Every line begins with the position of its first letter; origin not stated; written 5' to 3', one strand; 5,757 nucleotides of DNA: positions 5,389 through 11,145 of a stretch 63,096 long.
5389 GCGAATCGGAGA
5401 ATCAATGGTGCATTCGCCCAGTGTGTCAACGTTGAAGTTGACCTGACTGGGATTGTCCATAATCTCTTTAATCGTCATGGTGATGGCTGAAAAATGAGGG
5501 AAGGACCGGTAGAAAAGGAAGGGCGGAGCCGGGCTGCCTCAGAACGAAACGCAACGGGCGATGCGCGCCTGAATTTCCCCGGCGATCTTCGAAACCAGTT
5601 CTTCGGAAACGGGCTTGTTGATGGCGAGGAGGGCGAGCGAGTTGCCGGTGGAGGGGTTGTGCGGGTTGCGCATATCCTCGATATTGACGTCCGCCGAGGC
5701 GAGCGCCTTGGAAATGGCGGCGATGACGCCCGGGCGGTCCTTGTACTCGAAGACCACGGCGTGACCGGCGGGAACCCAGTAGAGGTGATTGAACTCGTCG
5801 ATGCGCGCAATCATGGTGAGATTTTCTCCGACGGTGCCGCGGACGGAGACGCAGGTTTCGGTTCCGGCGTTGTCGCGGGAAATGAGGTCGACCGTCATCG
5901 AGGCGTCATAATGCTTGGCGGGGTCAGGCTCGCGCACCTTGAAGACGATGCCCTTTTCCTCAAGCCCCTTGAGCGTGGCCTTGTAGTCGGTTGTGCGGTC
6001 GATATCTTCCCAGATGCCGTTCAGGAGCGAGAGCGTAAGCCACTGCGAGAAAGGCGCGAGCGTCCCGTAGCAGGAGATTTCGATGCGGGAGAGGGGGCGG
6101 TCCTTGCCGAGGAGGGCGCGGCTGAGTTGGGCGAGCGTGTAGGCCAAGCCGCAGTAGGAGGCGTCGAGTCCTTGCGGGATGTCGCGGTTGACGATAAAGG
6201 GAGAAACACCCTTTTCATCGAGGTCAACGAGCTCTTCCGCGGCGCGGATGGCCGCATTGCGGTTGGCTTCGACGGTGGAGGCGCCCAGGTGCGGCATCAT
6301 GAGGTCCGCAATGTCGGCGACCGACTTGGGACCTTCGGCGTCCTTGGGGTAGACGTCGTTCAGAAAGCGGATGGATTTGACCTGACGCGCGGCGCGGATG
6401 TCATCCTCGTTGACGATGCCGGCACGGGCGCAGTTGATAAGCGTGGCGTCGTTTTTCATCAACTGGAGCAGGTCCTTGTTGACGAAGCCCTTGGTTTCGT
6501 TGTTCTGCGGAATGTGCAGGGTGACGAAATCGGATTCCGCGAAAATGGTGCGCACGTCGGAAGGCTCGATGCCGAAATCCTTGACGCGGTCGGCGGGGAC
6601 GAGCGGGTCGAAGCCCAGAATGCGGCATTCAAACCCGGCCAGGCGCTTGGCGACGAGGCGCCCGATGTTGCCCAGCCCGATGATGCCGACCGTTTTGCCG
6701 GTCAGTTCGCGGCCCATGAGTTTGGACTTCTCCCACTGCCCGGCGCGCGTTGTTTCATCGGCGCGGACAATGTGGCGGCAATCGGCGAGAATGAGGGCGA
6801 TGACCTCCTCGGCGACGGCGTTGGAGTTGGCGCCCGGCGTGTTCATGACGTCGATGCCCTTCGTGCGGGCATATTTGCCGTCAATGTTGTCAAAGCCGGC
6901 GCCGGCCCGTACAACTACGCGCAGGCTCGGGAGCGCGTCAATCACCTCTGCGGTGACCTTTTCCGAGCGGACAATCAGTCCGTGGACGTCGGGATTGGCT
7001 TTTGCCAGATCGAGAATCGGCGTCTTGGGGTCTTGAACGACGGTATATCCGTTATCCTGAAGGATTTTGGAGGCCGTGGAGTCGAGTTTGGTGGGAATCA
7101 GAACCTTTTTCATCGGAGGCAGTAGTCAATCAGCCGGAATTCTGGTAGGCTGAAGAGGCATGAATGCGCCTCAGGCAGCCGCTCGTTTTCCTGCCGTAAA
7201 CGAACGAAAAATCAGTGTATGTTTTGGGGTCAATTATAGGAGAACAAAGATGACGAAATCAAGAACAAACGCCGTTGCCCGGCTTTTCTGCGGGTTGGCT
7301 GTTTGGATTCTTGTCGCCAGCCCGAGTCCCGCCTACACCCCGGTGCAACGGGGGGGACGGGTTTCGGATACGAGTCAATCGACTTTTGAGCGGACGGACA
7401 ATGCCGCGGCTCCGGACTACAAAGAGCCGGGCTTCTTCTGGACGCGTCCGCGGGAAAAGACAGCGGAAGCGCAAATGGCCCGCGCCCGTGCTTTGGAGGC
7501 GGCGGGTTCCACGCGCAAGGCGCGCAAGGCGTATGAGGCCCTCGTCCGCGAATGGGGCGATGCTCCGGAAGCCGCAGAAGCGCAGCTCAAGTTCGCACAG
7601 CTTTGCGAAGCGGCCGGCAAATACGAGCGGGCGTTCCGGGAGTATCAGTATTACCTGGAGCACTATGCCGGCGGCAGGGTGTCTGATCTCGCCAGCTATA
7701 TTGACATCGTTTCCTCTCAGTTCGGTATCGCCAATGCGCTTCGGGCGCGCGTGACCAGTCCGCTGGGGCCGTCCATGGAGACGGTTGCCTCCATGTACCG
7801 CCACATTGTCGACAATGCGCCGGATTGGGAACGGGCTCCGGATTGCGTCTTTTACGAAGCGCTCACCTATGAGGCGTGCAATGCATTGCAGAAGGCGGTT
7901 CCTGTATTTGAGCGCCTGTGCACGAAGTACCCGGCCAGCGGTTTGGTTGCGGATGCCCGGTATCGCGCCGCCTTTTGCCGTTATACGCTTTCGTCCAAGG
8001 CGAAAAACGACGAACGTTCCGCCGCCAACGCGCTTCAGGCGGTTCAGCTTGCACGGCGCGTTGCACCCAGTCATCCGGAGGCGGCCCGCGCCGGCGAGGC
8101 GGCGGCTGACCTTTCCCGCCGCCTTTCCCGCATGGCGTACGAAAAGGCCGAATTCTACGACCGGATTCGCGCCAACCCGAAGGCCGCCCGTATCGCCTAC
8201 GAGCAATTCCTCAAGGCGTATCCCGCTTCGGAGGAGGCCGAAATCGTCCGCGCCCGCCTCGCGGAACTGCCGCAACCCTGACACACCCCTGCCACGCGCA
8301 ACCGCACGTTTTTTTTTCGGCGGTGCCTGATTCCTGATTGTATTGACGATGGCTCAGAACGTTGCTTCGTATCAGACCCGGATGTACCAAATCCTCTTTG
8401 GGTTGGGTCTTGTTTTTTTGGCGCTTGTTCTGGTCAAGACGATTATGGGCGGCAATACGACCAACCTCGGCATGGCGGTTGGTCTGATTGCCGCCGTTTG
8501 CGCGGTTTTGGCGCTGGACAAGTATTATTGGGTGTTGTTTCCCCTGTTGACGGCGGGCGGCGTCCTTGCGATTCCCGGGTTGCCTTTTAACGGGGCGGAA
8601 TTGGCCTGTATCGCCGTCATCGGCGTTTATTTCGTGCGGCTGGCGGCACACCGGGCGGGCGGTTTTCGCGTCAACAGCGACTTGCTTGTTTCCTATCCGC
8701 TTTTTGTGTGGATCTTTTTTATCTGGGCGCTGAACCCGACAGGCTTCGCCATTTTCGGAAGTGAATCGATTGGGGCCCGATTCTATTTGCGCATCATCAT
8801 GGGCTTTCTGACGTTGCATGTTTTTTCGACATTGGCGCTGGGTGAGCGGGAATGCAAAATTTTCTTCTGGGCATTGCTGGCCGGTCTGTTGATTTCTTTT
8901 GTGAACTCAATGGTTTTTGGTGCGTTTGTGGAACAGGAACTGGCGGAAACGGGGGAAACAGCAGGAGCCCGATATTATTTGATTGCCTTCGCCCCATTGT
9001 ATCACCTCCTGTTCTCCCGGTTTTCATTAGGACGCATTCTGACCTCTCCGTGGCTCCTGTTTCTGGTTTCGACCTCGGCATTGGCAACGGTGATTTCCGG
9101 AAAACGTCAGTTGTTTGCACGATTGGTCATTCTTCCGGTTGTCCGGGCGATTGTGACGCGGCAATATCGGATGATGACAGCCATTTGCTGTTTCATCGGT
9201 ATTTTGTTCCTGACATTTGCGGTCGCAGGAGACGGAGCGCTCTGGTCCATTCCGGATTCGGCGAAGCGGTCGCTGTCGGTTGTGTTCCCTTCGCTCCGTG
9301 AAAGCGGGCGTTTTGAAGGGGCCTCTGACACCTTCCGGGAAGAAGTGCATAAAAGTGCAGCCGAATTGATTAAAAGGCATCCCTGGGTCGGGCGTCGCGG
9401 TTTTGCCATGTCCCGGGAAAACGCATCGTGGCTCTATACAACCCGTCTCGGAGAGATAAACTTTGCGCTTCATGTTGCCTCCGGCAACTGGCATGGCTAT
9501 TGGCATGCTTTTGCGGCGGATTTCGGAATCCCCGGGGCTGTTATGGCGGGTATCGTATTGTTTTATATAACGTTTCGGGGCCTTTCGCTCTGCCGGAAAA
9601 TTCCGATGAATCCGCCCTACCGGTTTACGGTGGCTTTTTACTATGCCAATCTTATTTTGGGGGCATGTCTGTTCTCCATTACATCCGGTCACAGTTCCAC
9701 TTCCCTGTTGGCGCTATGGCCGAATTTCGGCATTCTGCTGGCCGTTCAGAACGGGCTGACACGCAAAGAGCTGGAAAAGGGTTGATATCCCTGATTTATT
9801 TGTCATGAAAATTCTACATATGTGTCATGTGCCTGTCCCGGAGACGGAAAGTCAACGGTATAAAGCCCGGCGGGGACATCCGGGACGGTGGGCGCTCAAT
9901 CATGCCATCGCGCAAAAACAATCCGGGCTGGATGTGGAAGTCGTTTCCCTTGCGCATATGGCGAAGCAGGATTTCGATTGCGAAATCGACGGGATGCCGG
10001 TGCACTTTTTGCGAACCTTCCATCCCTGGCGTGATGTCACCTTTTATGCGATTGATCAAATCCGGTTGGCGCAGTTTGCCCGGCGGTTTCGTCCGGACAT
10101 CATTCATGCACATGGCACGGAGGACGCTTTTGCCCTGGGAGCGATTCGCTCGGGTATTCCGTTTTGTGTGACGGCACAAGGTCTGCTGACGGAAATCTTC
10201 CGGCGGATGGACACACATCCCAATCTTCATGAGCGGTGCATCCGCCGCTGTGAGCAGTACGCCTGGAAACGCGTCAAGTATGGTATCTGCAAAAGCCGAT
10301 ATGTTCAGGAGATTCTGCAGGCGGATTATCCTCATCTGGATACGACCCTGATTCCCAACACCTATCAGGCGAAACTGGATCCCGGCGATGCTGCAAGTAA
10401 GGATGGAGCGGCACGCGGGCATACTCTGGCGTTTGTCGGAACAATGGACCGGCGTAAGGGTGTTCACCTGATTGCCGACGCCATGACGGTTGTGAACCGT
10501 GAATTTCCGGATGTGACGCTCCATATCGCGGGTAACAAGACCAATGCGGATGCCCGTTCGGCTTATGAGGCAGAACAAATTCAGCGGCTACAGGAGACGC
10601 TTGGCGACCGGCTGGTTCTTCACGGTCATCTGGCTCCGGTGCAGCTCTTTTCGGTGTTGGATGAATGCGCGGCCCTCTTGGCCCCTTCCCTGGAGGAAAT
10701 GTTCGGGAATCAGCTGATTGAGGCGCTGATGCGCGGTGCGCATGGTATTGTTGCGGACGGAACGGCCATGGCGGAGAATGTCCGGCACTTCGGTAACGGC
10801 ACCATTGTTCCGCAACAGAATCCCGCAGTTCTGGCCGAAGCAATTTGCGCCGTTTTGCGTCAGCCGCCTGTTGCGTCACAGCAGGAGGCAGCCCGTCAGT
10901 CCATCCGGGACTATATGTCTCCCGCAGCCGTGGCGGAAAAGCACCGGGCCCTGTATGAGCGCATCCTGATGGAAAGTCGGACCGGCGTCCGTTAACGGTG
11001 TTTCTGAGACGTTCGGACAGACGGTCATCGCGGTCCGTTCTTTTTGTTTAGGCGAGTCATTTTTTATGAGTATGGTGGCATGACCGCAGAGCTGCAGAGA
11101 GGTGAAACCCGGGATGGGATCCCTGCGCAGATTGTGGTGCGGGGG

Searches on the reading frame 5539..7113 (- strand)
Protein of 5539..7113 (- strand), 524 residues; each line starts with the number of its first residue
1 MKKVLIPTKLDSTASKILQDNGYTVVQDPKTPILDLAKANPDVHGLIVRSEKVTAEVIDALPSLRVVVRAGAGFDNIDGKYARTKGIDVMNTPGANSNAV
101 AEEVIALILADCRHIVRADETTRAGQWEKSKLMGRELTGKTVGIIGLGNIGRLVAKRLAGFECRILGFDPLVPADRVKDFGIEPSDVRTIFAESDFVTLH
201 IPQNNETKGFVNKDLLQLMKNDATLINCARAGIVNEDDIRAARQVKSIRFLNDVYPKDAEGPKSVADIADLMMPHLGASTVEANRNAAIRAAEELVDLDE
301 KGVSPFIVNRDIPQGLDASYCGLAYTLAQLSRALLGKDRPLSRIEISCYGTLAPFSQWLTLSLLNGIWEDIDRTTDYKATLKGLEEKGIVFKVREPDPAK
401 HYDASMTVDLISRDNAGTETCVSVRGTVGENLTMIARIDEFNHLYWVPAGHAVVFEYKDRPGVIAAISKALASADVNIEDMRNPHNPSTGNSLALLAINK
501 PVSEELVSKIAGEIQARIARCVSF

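Call 6: search_protein_families(library=pfam, proteins=[window:5539-7113:-], max_evalue=0.001)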
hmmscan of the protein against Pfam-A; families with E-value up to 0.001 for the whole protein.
window:5539-7113:- (524 aa): 4 families
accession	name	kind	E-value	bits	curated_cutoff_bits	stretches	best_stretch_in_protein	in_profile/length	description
PF02826.25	2-Hacid_dh_C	-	6.2e-45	153.2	25.1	1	105-259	1-158/178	D-isomer specific 2-hydroxyacid dehydrogenase, NAD binding domain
PF00389.36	2-Hacid_dh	-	1.4e-28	99.7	24.6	1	5-309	2-134/134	D-isomer specific 2-hydroxyacid dehydrogenase, catalytic domain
PF03446.21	NAD_binding_2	-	2.6e-06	28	21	1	141-251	1-115/161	NAD binding domain of 6-phosphogluconate dehydrogenase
PF01842.31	ACT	-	4.9e-06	26.7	27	1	452-481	2-31/66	ACT domain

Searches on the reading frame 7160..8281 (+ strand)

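Call 9: search_protein_families(library=pfam, proteins=[window:7160-8281:+], max_evalue=0.001)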
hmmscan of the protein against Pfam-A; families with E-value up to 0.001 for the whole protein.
window:7160-8281:+ (373 aa): 4 families
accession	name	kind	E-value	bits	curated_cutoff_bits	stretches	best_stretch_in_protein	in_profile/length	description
PF13428.12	TPR_14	-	4.8e-10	39.5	23.5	1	103-142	2-41/44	Tetratricopeptide repeat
PF13525.12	YfiO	-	1.6e-05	25.2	25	1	114-277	17-140/203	Outer membrane lipoprotein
PF13432.12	TPR_16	-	1.8e-05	25.6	32.7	1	107-169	2-61/65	Tetratricopeptide repeat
PF13174.12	TPR_6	-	2e-05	25.4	26.3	0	103-132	1-30/33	Tetratricopeptide repeat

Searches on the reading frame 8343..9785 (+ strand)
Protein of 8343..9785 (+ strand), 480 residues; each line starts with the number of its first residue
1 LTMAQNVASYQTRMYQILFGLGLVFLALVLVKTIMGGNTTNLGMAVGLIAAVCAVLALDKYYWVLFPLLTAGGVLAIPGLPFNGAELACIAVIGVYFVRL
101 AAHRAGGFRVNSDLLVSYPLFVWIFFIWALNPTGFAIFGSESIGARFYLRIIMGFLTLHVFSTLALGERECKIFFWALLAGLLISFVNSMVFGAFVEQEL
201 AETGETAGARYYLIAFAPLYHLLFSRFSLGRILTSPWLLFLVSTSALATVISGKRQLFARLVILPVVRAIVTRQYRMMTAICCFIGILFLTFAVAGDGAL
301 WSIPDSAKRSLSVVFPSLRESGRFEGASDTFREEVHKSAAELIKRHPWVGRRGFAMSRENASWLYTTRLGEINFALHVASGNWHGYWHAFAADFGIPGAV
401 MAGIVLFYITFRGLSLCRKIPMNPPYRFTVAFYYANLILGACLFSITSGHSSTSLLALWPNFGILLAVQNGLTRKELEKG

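Call 6: search_protein_families(library=pfam, proteins=[window:8343-9785:+], max_evalue=0.001)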
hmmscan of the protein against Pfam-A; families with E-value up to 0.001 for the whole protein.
window:8343-9785:+ (480 aa): 0 families

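Call 74: search_protein_families(library=pfam, proteins=[window:8343-9785:+], max_evalue=10)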
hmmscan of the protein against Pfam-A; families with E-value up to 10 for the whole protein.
window:8343-9785:+ (480 aa): 1 family
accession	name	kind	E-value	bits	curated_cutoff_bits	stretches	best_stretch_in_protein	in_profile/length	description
PF13438.11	DUF4113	-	0.13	12.8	24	1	351-372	27-48/51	Domain of unknown function (DUF4113)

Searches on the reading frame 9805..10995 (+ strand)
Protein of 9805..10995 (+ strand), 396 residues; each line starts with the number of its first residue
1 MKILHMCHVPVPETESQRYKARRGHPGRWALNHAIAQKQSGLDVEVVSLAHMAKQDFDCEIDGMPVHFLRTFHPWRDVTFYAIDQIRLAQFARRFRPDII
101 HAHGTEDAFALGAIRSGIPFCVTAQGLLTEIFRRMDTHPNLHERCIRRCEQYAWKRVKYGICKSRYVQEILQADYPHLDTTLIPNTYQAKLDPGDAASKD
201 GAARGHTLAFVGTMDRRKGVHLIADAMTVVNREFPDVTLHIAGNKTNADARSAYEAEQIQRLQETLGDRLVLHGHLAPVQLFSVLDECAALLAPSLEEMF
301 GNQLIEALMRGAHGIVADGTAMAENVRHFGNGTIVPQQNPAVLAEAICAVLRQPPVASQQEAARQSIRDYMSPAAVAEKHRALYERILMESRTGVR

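Call 6: search_protein_families(library=pfam, proteins=[window:9805-10995:+], max_evalue=0.001)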
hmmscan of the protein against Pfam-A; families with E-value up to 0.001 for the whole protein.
window:9805-10995:+ (396 aa): 6 families
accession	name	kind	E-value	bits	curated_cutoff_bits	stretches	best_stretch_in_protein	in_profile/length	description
PF13692.12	Glyco_trans_1_4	-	4.2e-20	72.9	27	1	206-352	2-141/142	Glycosyl transferases group 1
PF00534.26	Glycos_transf_1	-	5.6e-19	68.7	26.4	1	207-359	17-164/172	Glycosyl transferases group 1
PF13439.12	Glyco_transf_4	-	7e-15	55.9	28.5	1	28-185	6-164/170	Glycosyltransferase Family 4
PF13579.12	Glyco_trans_4_4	-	2.2e-12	48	29.7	1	35-185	12-157/158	Glycosyl transferase 4-like domain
PF13477.12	Glyco_trans_4_2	-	3.7e-07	30.8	23.4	1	37-128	20-111/139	Glycosyl transferase 4-like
PF20706.3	GT4-conflict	-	0.0001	21.9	26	1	202-365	194-370/385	Family 4 Glycosyltransferase in conflict systems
